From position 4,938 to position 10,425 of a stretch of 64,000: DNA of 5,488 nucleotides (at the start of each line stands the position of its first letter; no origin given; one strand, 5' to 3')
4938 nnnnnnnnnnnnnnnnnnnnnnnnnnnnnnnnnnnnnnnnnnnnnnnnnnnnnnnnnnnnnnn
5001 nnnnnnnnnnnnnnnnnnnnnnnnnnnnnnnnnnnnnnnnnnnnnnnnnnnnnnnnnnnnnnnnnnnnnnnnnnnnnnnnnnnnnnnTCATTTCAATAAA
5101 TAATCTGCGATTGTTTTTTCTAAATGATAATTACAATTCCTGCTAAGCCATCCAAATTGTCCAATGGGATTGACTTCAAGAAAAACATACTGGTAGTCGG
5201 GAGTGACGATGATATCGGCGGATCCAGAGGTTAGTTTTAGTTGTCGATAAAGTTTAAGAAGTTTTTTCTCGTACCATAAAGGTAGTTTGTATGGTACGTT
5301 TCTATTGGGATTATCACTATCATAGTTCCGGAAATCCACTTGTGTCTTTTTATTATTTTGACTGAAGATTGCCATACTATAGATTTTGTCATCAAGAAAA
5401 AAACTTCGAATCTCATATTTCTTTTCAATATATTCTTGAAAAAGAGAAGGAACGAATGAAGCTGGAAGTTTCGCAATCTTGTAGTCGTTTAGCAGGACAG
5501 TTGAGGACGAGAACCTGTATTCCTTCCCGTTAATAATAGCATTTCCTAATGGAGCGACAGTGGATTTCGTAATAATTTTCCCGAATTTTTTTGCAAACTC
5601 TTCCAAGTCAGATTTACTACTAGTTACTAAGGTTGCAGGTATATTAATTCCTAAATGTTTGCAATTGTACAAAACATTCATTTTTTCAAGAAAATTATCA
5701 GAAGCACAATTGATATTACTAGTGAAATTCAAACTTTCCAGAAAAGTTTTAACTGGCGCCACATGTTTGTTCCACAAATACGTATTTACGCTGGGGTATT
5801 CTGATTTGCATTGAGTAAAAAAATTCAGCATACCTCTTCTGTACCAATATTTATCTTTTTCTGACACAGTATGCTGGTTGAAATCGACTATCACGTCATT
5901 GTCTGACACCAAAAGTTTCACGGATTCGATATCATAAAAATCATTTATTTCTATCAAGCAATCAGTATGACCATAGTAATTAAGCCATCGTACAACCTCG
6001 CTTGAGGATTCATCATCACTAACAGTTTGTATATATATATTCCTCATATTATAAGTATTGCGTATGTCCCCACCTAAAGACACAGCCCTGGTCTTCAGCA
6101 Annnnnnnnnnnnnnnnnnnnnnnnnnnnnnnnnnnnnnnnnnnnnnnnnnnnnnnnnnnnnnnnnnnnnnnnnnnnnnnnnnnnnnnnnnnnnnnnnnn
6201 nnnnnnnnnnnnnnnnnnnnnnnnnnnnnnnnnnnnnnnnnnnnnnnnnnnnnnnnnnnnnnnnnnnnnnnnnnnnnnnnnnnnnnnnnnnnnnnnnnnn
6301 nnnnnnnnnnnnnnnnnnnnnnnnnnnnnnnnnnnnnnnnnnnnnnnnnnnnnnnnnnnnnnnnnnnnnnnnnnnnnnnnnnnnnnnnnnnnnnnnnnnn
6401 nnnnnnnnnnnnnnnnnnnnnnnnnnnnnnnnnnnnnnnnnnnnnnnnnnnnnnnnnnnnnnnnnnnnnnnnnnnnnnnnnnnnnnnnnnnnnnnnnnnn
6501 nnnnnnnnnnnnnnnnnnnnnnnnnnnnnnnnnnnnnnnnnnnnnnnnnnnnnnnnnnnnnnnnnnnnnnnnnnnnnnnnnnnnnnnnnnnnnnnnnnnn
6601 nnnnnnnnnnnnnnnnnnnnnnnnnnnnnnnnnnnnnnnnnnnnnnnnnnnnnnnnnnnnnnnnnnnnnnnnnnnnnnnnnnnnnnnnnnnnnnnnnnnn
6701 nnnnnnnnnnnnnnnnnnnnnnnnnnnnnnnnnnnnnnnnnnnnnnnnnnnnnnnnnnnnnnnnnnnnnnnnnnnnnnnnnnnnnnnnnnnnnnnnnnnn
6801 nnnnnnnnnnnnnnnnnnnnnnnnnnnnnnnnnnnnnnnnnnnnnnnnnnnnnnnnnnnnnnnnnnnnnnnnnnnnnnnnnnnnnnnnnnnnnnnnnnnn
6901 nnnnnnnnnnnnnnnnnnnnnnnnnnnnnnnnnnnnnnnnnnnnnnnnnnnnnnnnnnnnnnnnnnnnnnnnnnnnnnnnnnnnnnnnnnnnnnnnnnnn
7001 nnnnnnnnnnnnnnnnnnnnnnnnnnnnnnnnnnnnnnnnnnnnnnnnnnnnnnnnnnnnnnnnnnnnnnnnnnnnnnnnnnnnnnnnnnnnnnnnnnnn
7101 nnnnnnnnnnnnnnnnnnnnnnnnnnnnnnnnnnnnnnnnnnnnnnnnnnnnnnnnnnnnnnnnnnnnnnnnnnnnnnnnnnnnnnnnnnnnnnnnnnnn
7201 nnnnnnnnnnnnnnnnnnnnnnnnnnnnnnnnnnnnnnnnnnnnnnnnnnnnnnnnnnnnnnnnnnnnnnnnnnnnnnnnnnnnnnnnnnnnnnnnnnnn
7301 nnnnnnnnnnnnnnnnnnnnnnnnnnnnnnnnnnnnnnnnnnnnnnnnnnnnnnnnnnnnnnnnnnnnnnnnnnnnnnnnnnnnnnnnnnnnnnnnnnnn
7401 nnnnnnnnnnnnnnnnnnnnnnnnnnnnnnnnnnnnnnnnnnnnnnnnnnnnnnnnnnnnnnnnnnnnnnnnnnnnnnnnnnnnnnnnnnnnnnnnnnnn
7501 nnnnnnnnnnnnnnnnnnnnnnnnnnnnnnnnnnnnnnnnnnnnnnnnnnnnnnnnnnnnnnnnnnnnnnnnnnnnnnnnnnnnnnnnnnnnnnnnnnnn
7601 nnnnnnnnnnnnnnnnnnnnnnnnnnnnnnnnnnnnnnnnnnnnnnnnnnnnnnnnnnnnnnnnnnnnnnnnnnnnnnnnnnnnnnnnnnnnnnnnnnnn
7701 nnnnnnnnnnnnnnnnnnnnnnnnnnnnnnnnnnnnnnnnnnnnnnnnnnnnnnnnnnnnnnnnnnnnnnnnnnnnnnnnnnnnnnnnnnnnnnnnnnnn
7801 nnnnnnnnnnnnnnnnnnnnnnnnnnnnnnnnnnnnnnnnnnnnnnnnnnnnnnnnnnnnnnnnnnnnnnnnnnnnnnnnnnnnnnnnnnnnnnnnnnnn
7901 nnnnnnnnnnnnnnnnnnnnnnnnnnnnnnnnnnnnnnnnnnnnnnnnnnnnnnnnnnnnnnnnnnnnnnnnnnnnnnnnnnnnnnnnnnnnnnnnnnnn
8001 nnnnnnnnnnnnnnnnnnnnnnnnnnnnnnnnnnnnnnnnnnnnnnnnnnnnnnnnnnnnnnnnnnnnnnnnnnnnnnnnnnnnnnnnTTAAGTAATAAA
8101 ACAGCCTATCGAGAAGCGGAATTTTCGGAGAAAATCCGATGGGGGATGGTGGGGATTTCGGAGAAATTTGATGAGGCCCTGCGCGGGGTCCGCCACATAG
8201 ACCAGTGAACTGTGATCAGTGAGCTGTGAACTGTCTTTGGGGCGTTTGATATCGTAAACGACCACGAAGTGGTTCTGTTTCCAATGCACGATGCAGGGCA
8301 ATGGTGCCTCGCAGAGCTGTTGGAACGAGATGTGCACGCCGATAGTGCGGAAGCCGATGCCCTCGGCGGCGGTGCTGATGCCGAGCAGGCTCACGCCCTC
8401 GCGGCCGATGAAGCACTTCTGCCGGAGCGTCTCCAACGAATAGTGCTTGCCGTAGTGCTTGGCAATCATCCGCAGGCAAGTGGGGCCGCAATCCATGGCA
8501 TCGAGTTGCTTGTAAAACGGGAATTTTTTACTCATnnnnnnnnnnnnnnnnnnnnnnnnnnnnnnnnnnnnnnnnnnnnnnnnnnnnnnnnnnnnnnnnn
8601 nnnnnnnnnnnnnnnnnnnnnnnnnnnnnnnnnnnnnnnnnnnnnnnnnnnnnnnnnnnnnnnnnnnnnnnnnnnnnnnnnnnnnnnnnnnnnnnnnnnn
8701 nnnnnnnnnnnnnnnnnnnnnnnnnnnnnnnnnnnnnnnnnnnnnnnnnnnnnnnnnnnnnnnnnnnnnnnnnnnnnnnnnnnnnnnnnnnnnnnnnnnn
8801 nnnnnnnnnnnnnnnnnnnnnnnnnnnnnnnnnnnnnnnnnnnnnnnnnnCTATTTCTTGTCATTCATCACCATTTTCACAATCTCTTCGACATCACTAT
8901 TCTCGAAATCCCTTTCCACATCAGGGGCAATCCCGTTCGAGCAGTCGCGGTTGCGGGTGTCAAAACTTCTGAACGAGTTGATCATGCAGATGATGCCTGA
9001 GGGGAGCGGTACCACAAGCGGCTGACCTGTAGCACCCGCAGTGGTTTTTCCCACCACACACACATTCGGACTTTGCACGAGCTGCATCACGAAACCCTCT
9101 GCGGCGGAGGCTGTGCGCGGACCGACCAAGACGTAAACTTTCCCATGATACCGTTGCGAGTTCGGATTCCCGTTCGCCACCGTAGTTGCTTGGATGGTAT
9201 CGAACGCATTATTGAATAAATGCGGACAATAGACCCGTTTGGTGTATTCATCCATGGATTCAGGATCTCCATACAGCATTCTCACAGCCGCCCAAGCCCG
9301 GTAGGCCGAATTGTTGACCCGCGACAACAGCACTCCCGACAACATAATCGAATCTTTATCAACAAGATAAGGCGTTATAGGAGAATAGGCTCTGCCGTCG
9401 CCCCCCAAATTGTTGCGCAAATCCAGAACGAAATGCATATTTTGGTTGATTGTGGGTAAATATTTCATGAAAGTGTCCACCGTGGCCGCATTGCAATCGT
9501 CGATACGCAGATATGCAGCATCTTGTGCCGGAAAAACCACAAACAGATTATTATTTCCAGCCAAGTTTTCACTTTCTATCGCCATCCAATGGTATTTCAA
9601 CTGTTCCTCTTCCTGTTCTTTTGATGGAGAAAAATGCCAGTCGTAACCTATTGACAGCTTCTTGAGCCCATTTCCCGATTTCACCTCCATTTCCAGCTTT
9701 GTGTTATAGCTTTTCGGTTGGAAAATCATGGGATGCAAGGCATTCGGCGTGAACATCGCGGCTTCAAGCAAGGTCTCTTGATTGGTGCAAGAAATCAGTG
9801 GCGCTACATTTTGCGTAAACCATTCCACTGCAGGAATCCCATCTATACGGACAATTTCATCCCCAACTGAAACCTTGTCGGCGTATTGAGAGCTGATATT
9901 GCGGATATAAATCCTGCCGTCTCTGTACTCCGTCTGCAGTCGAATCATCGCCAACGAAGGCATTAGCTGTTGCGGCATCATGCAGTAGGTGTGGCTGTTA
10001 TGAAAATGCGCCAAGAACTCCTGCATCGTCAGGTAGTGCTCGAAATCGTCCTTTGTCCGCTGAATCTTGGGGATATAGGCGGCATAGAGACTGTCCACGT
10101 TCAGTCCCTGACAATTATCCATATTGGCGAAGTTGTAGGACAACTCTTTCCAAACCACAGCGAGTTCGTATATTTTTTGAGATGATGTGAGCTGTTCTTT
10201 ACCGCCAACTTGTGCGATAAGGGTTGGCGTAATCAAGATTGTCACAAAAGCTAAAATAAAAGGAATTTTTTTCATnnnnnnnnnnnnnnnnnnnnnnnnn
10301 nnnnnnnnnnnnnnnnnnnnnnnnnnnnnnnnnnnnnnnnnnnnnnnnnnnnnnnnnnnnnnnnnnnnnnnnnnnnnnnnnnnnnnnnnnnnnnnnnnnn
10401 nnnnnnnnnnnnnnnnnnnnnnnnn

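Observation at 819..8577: STRR-like heptanucleotide tandem arrays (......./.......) mark every module boundary of the locus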

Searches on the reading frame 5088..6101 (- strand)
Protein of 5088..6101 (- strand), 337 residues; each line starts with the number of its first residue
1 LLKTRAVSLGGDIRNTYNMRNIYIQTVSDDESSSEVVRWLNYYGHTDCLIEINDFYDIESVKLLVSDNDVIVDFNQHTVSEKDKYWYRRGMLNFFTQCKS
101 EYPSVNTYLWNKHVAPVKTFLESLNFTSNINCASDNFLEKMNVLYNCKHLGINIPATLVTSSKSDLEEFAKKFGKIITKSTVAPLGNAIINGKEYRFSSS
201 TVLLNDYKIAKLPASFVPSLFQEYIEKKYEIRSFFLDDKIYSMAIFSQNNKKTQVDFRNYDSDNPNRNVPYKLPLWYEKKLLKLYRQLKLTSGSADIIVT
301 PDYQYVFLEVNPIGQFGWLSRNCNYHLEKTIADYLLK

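Call 5: search_protein_families(library=ncbifam, proteins=[window:5088-6101:-], max_evalue=0.01)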
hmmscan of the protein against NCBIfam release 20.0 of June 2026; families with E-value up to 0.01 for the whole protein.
window:5088-6101:- (337 aa): 8 families
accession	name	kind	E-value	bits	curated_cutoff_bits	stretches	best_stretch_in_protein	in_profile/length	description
TIGR04192.1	GRASP_w_spasm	equivalog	2.3e-73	247.3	230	1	23-335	2-318/318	grasp-with-spasm system ATP-grasp peptide maturase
TIGR04184.1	ATPgraspMvdD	equivalog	4.2e-35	121.5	475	1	29-336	9-320/321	MvdD family ATP-grasp ribosomal peptide maturase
TIGR04185.1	ATPgraspMvdC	equivalog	5e-32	111.3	425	1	115-337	97-318/318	MvdC family ATP-grasp ribosomal peptide maturase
TIGR04187.1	GRASP_SAV_5884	subfamily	3.2e-30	105.4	350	1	140-335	124-311/312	ATP-grasp ribosomal peptide maturase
TIGR00768.1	rimK_fam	subfamily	4.3e-10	39.4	143.4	1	121-334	73-275/276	RimK family alpha-L-glutamate ligase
NF040720.1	MptN_Meth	equivalog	7.4e-07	28.5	350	1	125-334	91-289/291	tetrahydromethanopterin:alpha-L-glutamate ligase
TIGR02144.1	LysX_arch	equivalog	0.0017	17.5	275.6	1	140-335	88-275/281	lysine biosynthesis protein LysX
NF003573.0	PRK05246.1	equivalog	0.0051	15.6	272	1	153-195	134-176/316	glutathione synthase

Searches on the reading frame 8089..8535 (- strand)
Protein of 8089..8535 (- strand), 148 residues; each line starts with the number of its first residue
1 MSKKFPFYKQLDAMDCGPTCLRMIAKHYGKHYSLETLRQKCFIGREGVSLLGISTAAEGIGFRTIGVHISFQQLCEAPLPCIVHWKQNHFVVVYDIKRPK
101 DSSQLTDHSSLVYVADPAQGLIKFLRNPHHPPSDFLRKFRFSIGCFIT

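Call 5: search_protein_families(library=ncbifam, proteins=[window:8089-8535:-], max_evalue=0.01)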
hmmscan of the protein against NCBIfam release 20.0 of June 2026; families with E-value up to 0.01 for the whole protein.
window:8089-8535:- (148 aa): 8 families
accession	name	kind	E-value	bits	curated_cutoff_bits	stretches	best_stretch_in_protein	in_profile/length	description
TIGR03796.1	NHLM_micro_ABC1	equivalog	1.9e-21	76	853.3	1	6-99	3-96/710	NHLP family bacteriocin export ABC transporter peptidase/permease/ATPase subunit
TIGR01193.1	bacteriocin_ABC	subfamily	1.3e-12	47.1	523.85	1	10-98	1-95/708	peptide cleavage/export ABC transporter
NF045998.1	cleave_ABC_plasm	equivalog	3.8e-07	28.8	500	1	9-99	1-98/673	Mbov_0121 family peptidase domain-containing ABC transporter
NF033920.0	C39_PA2778_fam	equivalog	4.1e-05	23.1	150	1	3-47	3-47/255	PA2778 family cysteine peptidase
TIGR03375.1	type_I_sec_LssB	subfamily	5.1e-05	21.7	693.1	1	19-101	5-87/696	type I secretion system permease/ATPase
TIGR01846.1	type_I_sec_HlyB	subfamily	0.0003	19.2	725.55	1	19-93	3-77/694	type I secretion system permease/ATPase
NF058616.2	C39_FapD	equivalog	0.0066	15.8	330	0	44-124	90-162/224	fibril amyloid maturation endopeptidase FapD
NF050078.1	pilus_FilB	exception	0.0077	15.6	475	0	42-125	107-182/277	putative pilus system C39 family peptidase FilB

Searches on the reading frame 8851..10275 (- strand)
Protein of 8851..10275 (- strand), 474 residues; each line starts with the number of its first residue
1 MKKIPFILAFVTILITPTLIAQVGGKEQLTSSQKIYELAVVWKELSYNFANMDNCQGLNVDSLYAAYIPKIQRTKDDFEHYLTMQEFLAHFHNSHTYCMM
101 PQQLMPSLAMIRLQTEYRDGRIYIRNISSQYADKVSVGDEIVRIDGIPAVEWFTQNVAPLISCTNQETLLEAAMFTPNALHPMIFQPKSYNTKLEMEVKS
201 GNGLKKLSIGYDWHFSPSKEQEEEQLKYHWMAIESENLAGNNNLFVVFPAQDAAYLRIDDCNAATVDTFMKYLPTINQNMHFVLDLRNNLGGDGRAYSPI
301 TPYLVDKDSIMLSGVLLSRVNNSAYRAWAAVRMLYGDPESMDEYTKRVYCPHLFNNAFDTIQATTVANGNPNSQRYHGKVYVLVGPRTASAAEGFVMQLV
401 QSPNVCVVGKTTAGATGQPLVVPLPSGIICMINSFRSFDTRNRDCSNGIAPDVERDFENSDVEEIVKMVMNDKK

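Call 5: search_protein_families(library=ncbifam, proteins=[window:8851-10275:-], max_evalue=0.01)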
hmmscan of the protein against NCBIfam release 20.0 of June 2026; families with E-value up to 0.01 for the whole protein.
window:8851-10275:- (474 aa): 5 families
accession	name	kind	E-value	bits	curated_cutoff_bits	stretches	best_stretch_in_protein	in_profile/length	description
TIGR00225.1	prc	subfamily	4.5e-09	35.8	218.6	1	372-460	230-319/335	C-terminal processing peptidase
NF033424.1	chlamy_CPAF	equivalog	3.2e-06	26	250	0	369-463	447-546/564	protease-like activity factor CPAF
NF045589.1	Cterm_S41_CtpB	exception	9.5e-05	21.2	633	0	380-465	304-390/416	carboxyl-terminal processing protease CtpB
NF058627.1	S41_Gfo1087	equivalog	0.00025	20.1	455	1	370-415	321-366/489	GFO_1087 family putative carboxy terminal peptidase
NF045588.1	Cterm_S41_CtpA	exception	0.0026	16.7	625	0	251-310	214-275/401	carboxyl-terminal processing protease CtpA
